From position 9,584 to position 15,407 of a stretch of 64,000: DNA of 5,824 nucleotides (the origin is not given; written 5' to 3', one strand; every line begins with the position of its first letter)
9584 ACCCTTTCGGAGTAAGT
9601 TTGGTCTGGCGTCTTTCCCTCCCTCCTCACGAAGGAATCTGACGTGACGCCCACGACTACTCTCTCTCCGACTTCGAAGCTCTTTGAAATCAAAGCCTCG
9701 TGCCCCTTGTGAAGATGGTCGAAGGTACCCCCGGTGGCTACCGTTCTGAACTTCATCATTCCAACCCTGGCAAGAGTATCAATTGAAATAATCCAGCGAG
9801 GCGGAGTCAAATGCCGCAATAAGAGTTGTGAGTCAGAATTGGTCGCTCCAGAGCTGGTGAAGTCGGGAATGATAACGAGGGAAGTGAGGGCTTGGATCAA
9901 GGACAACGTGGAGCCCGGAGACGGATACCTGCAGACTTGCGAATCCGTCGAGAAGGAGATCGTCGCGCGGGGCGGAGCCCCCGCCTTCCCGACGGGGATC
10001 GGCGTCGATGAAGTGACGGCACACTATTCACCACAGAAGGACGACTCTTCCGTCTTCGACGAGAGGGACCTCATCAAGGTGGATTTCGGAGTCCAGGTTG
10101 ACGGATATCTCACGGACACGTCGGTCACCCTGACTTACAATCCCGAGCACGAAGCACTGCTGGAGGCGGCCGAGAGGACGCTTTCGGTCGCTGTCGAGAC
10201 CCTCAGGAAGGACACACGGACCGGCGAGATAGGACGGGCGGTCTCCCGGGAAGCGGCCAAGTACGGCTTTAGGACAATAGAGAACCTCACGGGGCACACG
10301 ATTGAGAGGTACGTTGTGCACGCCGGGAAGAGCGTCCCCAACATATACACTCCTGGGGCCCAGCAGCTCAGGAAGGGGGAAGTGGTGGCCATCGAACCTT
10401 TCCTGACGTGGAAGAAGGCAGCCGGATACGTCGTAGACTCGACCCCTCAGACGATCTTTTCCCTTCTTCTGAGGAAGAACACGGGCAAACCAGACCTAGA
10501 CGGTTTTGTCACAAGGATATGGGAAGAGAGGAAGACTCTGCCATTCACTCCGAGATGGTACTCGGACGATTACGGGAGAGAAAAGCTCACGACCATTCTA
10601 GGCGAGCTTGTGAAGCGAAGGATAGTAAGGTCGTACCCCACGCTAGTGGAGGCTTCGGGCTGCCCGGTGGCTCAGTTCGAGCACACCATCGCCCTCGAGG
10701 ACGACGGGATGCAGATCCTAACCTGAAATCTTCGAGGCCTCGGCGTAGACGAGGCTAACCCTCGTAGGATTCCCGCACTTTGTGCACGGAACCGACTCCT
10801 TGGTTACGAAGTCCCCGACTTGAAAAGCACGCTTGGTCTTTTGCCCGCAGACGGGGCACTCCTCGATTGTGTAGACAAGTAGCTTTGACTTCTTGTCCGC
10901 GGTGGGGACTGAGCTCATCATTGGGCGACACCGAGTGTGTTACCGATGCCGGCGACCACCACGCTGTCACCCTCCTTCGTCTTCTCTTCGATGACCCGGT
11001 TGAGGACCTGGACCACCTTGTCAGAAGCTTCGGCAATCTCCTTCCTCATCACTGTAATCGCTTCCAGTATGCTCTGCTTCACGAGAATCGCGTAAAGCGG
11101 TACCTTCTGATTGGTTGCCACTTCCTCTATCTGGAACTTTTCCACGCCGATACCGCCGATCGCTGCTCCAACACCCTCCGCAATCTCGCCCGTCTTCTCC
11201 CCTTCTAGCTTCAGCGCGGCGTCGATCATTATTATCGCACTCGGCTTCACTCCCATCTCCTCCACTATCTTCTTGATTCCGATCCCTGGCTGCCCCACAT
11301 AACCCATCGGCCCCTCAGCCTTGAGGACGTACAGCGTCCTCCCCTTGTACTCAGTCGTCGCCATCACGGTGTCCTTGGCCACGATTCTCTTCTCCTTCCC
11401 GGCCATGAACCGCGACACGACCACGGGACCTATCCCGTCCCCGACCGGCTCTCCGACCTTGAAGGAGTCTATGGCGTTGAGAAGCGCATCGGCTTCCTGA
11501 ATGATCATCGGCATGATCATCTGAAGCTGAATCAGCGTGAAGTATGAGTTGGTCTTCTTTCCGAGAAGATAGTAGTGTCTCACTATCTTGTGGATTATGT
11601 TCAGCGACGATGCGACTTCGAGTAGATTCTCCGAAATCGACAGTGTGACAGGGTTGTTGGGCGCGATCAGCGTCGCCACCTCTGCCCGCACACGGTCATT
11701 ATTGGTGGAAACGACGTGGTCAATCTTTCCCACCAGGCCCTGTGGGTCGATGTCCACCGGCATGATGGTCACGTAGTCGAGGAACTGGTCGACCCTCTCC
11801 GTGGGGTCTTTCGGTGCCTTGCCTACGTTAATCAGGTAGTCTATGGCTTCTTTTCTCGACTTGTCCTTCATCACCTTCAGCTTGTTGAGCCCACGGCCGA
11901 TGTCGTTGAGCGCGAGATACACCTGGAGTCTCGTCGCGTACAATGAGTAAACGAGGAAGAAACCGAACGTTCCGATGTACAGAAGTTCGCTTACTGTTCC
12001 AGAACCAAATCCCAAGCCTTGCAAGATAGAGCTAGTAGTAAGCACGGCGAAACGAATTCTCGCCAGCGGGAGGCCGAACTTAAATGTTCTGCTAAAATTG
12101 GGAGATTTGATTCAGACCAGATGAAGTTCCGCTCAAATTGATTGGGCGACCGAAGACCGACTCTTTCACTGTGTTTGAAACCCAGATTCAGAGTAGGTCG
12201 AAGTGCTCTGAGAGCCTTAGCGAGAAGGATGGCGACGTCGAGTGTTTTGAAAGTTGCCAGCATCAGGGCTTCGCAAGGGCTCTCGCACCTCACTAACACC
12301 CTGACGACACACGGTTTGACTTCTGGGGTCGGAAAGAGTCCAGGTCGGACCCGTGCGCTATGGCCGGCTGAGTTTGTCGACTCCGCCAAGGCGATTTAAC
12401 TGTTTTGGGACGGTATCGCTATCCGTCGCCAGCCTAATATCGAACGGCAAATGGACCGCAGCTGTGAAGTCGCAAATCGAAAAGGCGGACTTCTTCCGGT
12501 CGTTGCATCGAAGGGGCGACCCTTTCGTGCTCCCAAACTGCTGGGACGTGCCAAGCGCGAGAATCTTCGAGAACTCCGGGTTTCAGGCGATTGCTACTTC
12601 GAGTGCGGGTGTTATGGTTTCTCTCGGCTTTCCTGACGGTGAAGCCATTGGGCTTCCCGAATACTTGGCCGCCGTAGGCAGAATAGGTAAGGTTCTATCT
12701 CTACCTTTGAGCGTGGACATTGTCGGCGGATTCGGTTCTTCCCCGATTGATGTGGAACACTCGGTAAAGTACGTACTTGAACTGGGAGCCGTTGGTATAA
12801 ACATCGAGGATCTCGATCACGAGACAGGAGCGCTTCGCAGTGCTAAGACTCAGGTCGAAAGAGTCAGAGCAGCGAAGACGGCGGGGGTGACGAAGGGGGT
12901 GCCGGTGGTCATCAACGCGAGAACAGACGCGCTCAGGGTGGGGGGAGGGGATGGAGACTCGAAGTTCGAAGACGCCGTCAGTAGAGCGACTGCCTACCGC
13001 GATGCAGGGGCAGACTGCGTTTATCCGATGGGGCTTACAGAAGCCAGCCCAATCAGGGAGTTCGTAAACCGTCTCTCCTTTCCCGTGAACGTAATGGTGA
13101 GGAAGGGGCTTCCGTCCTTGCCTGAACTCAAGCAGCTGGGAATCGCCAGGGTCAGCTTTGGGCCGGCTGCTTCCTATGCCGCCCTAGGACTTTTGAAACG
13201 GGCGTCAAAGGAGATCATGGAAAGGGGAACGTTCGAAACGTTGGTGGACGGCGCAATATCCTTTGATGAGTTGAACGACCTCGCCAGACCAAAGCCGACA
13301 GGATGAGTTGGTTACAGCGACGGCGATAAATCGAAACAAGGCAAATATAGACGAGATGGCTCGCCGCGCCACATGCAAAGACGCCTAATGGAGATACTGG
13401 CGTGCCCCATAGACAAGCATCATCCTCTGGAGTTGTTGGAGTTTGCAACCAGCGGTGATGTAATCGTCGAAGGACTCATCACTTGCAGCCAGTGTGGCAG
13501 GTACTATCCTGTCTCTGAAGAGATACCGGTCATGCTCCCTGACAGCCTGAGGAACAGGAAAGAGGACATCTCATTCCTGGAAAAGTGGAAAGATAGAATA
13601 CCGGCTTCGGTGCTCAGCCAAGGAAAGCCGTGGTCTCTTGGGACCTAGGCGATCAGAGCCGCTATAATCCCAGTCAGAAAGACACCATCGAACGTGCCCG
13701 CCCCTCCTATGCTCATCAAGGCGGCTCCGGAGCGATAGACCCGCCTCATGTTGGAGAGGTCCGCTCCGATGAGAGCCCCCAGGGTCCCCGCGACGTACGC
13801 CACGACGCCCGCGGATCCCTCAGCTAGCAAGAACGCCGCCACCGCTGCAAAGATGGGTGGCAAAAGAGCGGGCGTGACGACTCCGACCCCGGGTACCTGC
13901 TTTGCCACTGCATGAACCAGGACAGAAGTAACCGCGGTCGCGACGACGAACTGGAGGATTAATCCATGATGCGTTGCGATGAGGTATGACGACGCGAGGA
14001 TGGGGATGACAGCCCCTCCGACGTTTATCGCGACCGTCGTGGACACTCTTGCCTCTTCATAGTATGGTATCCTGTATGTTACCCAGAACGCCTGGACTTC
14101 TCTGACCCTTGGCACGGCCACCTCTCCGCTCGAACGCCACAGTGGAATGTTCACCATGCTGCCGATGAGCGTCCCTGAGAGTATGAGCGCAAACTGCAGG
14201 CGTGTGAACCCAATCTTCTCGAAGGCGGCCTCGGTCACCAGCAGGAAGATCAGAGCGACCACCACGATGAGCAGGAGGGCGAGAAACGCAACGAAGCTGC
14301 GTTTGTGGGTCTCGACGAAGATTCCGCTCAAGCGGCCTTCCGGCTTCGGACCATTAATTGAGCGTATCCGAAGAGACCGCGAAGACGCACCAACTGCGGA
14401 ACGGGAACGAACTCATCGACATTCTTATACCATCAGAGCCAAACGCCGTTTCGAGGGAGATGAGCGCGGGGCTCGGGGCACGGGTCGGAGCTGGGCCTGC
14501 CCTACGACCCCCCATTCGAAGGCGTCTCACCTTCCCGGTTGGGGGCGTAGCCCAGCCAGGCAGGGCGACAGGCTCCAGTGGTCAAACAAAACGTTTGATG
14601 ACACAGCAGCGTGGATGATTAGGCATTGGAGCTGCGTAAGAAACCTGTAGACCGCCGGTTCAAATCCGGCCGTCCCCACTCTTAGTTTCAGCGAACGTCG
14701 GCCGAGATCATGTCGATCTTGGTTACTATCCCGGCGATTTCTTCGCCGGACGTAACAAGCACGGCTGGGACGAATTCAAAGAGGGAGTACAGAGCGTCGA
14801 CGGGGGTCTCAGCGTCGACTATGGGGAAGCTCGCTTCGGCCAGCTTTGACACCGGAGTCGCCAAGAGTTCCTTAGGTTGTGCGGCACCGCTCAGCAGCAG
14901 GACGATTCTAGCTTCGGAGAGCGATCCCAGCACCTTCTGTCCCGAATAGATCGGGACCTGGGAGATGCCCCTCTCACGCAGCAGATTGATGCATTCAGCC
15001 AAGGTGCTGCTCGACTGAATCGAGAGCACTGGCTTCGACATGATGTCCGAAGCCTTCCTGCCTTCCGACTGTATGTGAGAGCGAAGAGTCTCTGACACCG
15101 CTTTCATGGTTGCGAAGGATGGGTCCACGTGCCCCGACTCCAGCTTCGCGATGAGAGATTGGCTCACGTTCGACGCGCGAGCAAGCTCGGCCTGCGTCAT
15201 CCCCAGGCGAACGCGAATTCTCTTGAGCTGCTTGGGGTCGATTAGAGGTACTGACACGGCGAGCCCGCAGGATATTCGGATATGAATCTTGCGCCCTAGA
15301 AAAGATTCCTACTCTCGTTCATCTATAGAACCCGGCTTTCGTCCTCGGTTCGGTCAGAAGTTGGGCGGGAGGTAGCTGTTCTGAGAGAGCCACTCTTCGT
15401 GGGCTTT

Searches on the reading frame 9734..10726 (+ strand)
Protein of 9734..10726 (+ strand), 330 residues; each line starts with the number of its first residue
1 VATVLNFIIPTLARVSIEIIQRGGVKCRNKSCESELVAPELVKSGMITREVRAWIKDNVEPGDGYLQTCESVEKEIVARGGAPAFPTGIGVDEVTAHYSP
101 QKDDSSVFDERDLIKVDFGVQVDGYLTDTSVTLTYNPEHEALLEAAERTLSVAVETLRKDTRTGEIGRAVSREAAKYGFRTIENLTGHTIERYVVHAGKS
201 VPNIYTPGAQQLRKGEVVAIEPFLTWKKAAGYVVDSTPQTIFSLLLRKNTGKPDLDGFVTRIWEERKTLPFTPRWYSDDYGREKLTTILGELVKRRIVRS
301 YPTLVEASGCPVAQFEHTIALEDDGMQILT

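Call 24: search_protein_families(library=pfam, proteins=[window:9734-10726:+], max_evalue=0.0001)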
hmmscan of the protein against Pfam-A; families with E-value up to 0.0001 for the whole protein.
window:9734-10726:+ (330 aa): 1 family
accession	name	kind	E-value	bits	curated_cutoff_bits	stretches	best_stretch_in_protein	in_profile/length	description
PF00557.29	Peptidase_M24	-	5.8e-26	92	23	1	43-226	5-191/208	Metallopeptidase family M24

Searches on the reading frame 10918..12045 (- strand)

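Call 24: search_protein_families(library=pfam, proteins=[window:10918-12045:-], max_evalue=0.0001)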
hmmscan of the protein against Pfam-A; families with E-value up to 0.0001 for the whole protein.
window:10918-12045:- (375 aa): 2 families
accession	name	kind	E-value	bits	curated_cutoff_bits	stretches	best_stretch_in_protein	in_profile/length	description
PF23542.1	DUF1512_C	-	1.8e-65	220.5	25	1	201-374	1-175/175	Domain of unknown function (DUF1512) C-terminal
PF07431.17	DUF1512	-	1e-51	175.6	25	1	21-196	5-176/177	Protein of unknown function (DUF1512) N-terminal domain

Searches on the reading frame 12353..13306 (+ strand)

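Call 24: search_protein_families(library=pfam, proteins=[window:12353-13306:+], max_evalue=0.0001)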
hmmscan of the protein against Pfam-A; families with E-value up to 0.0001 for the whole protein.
window:12353-13306:+ (317 aa): 1 family
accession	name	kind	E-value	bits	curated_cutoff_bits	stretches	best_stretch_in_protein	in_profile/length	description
PF13714.12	PEP_mutase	-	3e-75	253.3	31.5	1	48-288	1-239/240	Phosphoenolpyruvate phosphomutase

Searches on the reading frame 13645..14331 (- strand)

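Call 25: search_protein_families(library=pfam, proteins=[window:13645-14331:-], max_evalue=0.0001)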
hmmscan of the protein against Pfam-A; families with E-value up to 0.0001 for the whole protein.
window:13645-14331:- (228 aa): 1 family
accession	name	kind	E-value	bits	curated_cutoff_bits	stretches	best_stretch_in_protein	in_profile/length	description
PF07758.16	DUF1614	-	2.7e-54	184.1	23.9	1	55-227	1-171/171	Protein of unknown function (DUF1614)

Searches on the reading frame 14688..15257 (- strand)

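Call 25: search_protein_families(library=pfam, proteins=[window:14688-15257:-], max_evalue=0.0001)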
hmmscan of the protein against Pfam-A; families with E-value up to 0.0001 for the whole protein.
window:14688-15257:- (189 aa): 4 families
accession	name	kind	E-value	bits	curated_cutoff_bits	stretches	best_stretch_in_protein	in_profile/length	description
PF00571.33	CBS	-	9.9e-15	55.1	24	1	69-122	1-55/57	CBS domain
PF01381.28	HTH_3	-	8.4e-14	51.8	23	1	11-61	1-51/55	Helix-turn-helix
PF13560.12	HTH_31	-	6.1e-08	33.3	27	1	10-54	5-50/64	Helix-turn-helix domain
PF12844.13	HTH_19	-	3.5e-06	27.3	30.2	1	10-58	3-51/64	Helix-turn-helix domain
